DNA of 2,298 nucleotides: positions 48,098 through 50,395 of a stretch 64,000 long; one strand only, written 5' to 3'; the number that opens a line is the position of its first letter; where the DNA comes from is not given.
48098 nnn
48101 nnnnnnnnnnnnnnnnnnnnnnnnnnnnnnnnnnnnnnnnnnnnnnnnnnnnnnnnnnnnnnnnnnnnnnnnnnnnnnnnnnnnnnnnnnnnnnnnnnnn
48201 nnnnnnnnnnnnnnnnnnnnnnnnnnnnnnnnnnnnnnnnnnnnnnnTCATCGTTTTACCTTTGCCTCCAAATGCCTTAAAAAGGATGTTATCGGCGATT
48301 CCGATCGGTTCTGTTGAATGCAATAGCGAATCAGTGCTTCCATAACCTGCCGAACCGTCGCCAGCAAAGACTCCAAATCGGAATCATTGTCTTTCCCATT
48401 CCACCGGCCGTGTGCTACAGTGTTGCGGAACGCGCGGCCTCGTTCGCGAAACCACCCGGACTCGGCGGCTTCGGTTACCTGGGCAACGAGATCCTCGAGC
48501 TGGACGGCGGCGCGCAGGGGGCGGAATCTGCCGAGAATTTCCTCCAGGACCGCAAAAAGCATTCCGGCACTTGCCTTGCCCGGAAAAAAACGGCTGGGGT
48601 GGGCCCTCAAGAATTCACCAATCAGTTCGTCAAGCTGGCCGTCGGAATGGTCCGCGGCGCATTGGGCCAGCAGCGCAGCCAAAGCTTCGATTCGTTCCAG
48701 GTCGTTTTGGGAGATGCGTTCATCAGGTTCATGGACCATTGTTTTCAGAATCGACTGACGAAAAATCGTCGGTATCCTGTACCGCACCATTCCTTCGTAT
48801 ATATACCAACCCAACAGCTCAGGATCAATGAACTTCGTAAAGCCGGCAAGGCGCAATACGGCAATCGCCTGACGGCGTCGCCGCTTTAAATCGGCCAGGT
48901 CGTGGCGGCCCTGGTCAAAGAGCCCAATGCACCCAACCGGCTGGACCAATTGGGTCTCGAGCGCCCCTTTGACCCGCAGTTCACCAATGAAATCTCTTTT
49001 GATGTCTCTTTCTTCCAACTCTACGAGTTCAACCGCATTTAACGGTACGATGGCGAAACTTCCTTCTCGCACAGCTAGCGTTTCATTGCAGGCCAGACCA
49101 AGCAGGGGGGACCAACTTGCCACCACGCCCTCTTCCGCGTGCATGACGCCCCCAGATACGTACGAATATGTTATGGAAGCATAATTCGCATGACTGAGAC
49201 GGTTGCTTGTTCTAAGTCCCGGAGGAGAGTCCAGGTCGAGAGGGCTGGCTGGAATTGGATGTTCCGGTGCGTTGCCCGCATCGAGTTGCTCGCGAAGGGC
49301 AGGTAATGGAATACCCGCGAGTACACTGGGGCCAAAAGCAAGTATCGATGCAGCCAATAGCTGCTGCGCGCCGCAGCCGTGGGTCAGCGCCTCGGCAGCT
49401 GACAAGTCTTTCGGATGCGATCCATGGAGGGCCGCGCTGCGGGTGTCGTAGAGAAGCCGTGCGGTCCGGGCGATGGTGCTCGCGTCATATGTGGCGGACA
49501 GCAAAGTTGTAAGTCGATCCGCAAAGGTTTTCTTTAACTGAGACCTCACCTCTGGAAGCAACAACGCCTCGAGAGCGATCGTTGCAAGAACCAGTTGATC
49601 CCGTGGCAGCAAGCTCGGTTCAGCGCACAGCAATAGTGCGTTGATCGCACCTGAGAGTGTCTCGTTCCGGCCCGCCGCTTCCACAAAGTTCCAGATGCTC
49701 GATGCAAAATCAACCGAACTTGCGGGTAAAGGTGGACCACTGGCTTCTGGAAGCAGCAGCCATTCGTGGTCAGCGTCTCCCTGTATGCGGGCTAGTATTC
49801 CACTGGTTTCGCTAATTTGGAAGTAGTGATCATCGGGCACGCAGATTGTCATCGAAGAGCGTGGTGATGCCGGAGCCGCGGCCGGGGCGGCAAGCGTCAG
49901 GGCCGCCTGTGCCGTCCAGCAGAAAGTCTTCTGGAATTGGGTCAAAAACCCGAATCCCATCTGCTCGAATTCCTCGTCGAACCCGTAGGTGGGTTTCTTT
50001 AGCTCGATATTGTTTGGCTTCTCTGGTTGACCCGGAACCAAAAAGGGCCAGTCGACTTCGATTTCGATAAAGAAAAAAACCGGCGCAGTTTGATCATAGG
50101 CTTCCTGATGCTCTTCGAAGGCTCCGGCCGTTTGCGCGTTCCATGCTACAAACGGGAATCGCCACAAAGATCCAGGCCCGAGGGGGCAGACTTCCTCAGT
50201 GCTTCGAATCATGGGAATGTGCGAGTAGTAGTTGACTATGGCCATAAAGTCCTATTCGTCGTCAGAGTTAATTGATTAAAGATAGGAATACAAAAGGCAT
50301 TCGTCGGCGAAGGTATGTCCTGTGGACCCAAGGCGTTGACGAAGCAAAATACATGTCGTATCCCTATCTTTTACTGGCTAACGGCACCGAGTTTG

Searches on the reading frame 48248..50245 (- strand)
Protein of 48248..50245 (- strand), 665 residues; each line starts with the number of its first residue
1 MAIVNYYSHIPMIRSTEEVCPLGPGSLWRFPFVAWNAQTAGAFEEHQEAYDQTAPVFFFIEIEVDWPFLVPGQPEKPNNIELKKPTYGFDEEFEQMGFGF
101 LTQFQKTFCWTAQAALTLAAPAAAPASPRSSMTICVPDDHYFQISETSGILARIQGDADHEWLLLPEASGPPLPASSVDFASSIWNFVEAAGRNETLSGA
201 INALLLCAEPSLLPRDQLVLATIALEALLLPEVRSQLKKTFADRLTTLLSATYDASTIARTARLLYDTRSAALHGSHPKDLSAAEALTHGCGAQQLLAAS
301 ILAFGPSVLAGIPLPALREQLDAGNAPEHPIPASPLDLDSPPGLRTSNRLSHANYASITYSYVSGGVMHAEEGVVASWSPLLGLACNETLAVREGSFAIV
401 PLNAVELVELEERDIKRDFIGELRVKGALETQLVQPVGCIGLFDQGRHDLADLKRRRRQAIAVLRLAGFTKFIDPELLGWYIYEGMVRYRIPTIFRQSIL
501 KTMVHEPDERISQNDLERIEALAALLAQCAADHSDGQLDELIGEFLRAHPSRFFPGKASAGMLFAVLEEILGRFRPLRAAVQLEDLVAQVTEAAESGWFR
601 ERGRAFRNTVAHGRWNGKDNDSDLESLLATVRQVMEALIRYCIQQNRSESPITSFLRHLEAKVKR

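Call 8: search_protein_families(library=pfam, proteins=[window:48248-50245:-], max_evalue=0.01)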
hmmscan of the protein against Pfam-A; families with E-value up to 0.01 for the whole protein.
window:48248-50245:- (665 aa): 0 families

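Call 37: search_protein_families(library=pfam, proteins=[window:48248-50245:-], max_evalue=1)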
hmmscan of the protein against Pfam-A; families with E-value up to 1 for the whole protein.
window:48248-50245:- (665 aa): 2 families
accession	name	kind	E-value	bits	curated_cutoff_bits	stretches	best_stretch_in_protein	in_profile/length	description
PF18739.6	HEPN_Apea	-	0.16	12.9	24.4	0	601-643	85-126/136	Apea-like HEPN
PF14760.11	Rnk_N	-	0.2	12.5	23.7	1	511-549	5-39/41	Rnk N-terminus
